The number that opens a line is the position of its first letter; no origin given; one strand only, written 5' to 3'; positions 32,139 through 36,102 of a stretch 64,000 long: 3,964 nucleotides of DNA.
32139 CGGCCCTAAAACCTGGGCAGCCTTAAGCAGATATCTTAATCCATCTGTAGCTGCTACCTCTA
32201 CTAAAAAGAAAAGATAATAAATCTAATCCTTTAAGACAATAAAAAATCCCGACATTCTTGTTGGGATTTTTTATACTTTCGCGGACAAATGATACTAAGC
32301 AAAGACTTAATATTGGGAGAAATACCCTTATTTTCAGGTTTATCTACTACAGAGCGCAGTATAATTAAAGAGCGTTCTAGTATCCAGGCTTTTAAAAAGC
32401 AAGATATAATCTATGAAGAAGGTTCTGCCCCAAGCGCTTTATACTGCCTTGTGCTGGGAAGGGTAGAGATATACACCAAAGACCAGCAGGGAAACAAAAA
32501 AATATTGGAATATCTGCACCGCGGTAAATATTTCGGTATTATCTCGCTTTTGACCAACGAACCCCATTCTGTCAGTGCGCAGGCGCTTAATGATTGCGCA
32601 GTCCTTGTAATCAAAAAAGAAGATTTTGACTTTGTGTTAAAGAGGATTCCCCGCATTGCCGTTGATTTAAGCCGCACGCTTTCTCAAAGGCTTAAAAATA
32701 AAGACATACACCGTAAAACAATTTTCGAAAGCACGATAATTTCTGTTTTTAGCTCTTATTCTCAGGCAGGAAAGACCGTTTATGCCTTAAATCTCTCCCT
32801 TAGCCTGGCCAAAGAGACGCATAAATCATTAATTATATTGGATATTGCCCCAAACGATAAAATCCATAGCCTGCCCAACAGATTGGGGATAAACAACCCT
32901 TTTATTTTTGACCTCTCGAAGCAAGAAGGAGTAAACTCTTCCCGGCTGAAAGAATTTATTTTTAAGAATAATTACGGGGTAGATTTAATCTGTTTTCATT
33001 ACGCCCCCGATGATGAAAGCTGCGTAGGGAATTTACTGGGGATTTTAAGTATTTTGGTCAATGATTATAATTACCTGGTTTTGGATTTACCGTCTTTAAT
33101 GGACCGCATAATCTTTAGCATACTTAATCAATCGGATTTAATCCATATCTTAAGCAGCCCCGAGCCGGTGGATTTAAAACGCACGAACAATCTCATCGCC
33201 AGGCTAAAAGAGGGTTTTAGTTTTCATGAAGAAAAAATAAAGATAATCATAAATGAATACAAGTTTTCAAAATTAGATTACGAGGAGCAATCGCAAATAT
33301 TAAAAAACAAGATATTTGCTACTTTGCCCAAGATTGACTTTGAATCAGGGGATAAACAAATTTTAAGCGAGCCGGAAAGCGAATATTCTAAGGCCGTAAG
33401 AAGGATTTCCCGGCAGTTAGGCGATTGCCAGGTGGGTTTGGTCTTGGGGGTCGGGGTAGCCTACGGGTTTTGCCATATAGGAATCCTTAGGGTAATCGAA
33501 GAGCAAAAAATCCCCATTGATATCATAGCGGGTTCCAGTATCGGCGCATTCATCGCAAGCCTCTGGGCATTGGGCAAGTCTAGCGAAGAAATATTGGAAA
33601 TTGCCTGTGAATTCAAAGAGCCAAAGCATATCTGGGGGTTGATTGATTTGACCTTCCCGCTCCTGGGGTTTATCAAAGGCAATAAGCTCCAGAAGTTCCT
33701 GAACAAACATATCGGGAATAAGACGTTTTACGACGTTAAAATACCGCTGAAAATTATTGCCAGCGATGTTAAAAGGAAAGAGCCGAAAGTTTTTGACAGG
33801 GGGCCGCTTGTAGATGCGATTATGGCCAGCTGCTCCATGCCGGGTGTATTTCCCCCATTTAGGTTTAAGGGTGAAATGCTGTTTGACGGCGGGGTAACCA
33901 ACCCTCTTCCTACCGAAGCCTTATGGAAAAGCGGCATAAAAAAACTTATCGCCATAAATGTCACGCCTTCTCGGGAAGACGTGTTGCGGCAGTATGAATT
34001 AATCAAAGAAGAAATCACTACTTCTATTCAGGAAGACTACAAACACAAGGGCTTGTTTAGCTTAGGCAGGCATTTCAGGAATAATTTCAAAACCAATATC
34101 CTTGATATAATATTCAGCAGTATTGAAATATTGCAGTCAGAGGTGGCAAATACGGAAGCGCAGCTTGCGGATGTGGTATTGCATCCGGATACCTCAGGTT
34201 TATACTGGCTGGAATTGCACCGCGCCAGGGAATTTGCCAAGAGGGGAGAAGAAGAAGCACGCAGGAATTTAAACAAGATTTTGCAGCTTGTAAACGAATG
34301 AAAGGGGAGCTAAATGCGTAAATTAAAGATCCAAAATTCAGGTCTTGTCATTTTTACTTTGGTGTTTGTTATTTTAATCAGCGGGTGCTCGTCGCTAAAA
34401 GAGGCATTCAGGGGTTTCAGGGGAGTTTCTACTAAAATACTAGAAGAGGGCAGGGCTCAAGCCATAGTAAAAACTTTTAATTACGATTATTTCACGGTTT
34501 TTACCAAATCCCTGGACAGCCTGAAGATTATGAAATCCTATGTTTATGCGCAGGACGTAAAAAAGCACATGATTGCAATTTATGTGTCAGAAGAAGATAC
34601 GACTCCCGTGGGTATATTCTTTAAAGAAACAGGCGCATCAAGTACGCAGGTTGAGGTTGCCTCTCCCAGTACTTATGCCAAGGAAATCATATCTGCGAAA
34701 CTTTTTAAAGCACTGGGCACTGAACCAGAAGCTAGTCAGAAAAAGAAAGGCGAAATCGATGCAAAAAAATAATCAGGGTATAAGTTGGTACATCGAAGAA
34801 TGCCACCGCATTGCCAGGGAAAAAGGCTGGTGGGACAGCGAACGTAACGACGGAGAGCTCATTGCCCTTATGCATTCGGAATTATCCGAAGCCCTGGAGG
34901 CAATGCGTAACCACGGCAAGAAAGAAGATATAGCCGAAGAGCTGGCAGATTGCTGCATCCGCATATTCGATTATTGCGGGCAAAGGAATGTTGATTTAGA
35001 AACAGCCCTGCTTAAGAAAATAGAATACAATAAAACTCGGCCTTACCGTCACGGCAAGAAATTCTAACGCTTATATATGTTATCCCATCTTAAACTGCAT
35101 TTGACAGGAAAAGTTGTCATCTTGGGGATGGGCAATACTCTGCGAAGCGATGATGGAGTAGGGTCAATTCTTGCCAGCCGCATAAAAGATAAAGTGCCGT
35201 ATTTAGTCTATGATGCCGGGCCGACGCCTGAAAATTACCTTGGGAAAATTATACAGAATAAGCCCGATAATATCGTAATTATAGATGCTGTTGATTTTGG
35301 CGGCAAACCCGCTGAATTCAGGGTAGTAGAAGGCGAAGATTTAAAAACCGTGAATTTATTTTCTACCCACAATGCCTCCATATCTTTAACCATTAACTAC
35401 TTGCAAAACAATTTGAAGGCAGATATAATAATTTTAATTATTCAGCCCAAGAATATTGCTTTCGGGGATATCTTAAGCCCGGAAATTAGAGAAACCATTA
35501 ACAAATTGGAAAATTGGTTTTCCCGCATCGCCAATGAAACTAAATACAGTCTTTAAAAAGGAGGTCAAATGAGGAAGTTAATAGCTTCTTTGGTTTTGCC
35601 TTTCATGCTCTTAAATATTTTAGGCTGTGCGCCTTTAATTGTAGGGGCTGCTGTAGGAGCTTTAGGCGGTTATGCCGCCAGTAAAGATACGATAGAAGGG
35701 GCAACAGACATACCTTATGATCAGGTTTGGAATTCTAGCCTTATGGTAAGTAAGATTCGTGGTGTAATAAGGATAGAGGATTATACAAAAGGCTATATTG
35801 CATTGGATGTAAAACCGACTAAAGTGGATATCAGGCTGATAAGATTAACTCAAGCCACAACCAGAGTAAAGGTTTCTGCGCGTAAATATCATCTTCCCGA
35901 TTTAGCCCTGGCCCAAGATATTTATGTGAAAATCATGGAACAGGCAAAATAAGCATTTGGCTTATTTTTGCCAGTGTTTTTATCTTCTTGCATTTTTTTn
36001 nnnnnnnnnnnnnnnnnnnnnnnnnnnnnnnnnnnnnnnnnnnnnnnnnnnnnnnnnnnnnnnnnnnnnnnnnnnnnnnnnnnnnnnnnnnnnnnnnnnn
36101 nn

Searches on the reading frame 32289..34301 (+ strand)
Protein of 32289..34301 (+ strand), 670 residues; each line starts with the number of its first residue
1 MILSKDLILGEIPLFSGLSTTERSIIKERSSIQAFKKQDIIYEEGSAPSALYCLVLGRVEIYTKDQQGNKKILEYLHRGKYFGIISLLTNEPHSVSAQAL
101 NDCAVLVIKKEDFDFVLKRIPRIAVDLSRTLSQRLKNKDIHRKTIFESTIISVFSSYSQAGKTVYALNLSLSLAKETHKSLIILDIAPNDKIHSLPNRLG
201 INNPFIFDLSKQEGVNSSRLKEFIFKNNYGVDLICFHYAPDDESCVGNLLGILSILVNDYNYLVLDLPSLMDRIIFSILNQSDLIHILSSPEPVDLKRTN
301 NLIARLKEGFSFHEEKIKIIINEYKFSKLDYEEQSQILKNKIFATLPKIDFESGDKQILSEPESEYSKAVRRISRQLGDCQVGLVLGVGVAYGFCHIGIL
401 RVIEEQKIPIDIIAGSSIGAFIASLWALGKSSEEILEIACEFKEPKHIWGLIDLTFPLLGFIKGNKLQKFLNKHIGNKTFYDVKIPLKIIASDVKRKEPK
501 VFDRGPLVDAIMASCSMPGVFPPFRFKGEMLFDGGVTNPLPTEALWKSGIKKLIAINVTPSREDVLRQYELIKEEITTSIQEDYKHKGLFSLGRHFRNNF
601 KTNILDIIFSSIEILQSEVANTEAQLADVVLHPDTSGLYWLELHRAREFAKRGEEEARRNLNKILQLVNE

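Call 11: search_protein_families(library=pfam, proteins=[window:32289-34301:+], max_evalue=0.01)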
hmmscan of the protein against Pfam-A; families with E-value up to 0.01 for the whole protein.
window:32289-34301:+ (670 aa): 4 families
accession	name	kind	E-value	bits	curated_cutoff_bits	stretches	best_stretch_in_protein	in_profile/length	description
PF01734.28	Patatin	-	6.6e-33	115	27.7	1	384-546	1-191/191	Patatin-like phospholipase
PF00027.35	cNMP_binding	-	1.1e-21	77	27.5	1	33-118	2-87/89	Cyclic nucleotide-binding domain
PF01656.29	CbiA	-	6.8e-05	23.3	25.4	1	151-348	1-111/125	CobQ/CobB/MinD/ParA nucleotide binding domain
PF13614.12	AAA_31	-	0.0045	17.4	27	0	150-308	3-166/177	AAA domain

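Call 31: find_homologous_proteins(query=window:32289-34301:+, max_evalue=1e-50)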
Query window:32289-34301:+ (670 aa): 953 proteins with E <= 1e-50 among 8000 candidates; the best 120 are listed.
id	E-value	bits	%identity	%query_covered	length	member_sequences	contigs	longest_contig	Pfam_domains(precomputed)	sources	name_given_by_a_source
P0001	0.0e+0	1221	81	100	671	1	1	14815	PF00027.36,PF01734.28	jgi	jgi:NTE family protein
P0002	0.0e+0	1189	78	100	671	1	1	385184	PF00027.36,PF01734.28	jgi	-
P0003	0.0e+0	1170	78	100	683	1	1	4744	PF00027.36,PF01734.28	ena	-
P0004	0.0e+0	1163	77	100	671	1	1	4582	PF00027.36,PF01734.28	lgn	-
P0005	0.0e+0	1114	72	100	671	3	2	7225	PF00027.36,PF01734.28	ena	-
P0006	0.0e+0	1113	73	100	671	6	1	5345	PF01656.30,PF00027.36,PF01734.28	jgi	jgi:NTE family protein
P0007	0.0e+0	1106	73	100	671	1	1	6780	PF01656.30,PF00027.36,PF01734.28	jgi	jgi:NTE family protein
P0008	0.0e+0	1100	72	100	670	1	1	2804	PF01656.30,PF00027.36,PF01734.28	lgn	-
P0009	0.0e+0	1100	72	100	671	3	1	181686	PF01656.30,PF00027.36,PF01734.28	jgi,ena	-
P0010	0.0e+0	1097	74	100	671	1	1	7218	PF01656.30,PF00027.36,PF01734.28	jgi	-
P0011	0.0e+0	1094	72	100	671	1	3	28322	PF01656.30,PF00027.36,PF01734.28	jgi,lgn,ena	jgi:NTE family protein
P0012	0.0e+0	1093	72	100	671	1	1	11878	PF00027.36,PF01734.28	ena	-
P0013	0.0e+0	1089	73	100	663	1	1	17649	PF00027.36,PF01734.28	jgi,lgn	jgi:NTE family protein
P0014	0.0e+0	1088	71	100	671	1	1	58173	PF00027.36,PF01734.28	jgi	jgi:NTE family protein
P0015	0.0e+0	1086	73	100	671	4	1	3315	PF00027.36,PF01734.28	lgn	-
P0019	0.0e+0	1081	72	100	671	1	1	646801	PF01656.30,PF00027.36,PF01734.28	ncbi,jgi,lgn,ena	ncbi:MAG: patatin-like phospholipase family protein [Candidatus Omnitrophota bacterium]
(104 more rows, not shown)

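Call 32: find_encoding_contigs(protein=P0002, flank=10000, max_places=2)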
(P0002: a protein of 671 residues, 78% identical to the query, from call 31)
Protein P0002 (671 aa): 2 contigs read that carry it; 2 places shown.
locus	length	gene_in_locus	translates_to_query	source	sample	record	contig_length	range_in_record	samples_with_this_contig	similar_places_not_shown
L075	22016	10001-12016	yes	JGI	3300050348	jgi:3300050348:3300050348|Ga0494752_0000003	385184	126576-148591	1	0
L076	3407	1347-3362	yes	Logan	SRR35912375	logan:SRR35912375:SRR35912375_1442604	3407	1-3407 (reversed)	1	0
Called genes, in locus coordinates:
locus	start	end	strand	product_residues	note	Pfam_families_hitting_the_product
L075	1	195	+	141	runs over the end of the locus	PF01058:Oxidored_q6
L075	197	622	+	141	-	PF00329:Complex1_30kDa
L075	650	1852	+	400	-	PF00374:NiFeSe_Hases, PF00346:Complex1_49kDa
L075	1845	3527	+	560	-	PF00361:Proton_antipo_M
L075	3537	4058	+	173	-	PF13244:MbhD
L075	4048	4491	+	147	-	PF04039:MnhB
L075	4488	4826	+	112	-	PF00420:Oxidored_q2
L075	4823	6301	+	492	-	PF00662:Proton_antipo_N (weak), PF10125:NADHdeh_related (weak), PF00361:Proton_antipo_M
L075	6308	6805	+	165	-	PF01899:MNHE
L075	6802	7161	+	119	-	PF04066:MrpF_PhaF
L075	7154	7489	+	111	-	PF03334:PhaG_MnhG_YufB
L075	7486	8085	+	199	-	PF12797:Fer4_2 (weak), PF00037:Fer4 (weak), PF13237:Fer4_10, PF13459:Fer4_15 (faint), PF14697:Fer4_21, PF12838:Fer4_7, PF13187:Fer4_9 (weak)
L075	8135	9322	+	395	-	PF05977:MFS_3, PF07690:MFS_1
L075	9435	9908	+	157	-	PF01471:PG_binding_1, PF09374:PG_binding_3 (faint)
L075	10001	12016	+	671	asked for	PF00027:cNMP_binding, PF01734:Patatin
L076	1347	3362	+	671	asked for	PF00027:cNMP_binding, PF01734:Patatin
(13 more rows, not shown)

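Call 33: find_encoding_contigs(protein=P0001, flank=10000, max_places=2)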
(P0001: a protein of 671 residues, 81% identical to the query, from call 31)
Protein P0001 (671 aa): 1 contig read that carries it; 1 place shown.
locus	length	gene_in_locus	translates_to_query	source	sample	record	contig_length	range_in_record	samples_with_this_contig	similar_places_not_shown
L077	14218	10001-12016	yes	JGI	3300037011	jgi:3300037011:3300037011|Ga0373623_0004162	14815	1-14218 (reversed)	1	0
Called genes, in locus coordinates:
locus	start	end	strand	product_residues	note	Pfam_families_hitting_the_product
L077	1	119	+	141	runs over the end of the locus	PF01058:Oxidored_q6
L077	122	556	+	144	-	PF00329:Complex1_30kDa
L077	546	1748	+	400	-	PF00374:NiFeSe_Hases, PF00346:Complex1_49kDa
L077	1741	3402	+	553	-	PF00361:Proton_antipo_M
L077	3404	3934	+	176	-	PF13244:MbhD, PF20501:MbhE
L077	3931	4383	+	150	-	PF04039:MnhB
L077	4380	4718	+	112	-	PF00420:Oxidored_q2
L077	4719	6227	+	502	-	PF00662:Proton_antipo_N, PF10125:NADHdeh_related, PF00361:Proton_antipo_M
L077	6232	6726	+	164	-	PF01899:MNHE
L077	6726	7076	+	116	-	PF04066:MrpF_PhaF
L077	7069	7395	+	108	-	PF03334:PhaG_MnhG_YufB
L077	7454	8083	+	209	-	PF00037:Fer4 (weak), PF12797:Fer4_2 (weak), PF12838:Fer4_7, PF13237:Fer4_10, PF13187:Fer4_9, PF14697:Fer4_21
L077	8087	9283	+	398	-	PF05977:MFS_3, PF07690:MFS_1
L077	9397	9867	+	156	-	PF01471:PG_binding_1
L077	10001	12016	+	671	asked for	PF00027:cNMP_binding, PF01734:Patatin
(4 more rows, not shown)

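Call 70: find_encoding_contigs(protein=P0019, flank=10000, max_places=1)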
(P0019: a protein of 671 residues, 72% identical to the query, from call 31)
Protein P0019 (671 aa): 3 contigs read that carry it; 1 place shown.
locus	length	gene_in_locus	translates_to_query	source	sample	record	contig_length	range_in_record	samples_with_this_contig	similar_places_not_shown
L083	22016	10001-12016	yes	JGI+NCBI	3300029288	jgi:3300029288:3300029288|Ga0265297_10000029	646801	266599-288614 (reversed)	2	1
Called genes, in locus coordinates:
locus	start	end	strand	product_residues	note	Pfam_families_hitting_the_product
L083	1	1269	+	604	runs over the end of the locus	PF07715:Plug, PF00593:TonB_dep_Rec_b-barrel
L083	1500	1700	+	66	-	PF00313:CSD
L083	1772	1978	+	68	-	PF00313:CSD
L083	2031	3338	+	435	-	PF02310:B12-binding, PF04055:Radical_SAM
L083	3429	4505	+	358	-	PF02540:NAD_synthase (faint), PF03054:tRNA_Me_trans, PF06508:QueC (weak), PF24167:DUF7411 (faint), PF20259:tRNA_Me_trans_M, PF20258:tRNA_Me_trans_C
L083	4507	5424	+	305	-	PF02445:NadA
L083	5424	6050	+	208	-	PF00849:PseudoU_synth_2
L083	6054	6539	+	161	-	PF14378:PAP2_3 (faint), PF01569:PAP2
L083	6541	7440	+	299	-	PF00294:PfkB, PF08543:Phos_pyr_kin (faint)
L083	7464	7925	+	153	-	PF09424:YqeY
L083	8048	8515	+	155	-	PF01471:PG_binding_1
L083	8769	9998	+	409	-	PF00232:Glyco_hydro_1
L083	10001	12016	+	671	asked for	PF00027:cNMP_binding, PF01656:CbiA (weak), PF01734:Patatin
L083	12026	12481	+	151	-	-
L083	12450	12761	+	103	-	-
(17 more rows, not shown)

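Call 71: find_encoding_contigs(protein=P0009, flank=10000, max_places=1)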
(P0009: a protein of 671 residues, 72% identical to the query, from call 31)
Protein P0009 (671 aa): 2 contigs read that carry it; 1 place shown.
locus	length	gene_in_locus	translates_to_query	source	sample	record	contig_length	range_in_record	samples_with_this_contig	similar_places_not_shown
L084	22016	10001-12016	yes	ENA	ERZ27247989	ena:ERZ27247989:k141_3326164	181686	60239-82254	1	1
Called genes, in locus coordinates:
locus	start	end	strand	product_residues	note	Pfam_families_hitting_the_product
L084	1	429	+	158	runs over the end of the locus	PF01569:PAP2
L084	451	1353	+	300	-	PF00294:PfkB, PF08543:Phos_pyr_kin (weak)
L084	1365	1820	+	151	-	PF09424:YqeY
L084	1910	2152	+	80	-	PF01155:HypA (weak)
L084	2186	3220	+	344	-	PF12838:Fer4_7 (faint), PF13187:Fer4_9 (faint), PF12797:Fer4_2 (faint), PF13237:Fer4_10 (weak), PF17179:Fer4_22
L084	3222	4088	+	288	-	PF00970:FAD_binding_6, PF00175:NAD_binding_1, PF10418:DHODB_Fe-S_bind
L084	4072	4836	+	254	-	PF01058:Oxidored_q6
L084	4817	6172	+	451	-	PF00374:NiFeSe_Hases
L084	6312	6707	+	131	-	PF01750:HycI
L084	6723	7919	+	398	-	PF05977:MFS_3, PF07690:MFS_1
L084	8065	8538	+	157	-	PF01471:PG_binding_1, PF09374:PG_binding_3 (faint)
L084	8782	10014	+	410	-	PF00232:Glyco_hydro_1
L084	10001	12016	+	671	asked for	PF00027:cNMP_binding, PF01656:CbiA (weak), PF01734:Patatin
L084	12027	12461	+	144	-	PF12092:DUF3568 (weak)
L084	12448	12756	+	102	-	-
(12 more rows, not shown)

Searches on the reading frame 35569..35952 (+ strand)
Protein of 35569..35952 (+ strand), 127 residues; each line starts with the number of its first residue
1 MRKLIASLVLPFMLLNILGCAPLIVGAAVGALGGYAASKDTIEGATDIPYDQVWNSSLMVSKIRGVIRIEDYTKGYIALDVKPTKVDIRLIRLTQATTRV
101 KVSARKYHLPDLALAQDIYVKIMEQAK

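Call 11: search_protein_families(library=pfam, proteins=[window:35569-35952:+], max_evalue=0.01)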
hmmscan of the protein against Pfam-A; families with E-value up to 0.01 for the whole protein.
window:35569-35952:+ (127 aa): 1 family
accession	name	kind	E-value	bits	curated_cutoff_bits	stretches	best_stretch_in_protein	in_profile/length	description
PF12092.13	DUF3568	-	0.00042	20.8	23.2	1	3-102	1-103/124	Protein of unknown function (DUF3568)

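Call 15: find_encoding_contigs(protein=window:35569-35952:+, flank=10000, max_places=10)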
Protein window:35569-35952:+ (127 aa): no gene with exactly this product is on record in the collection.
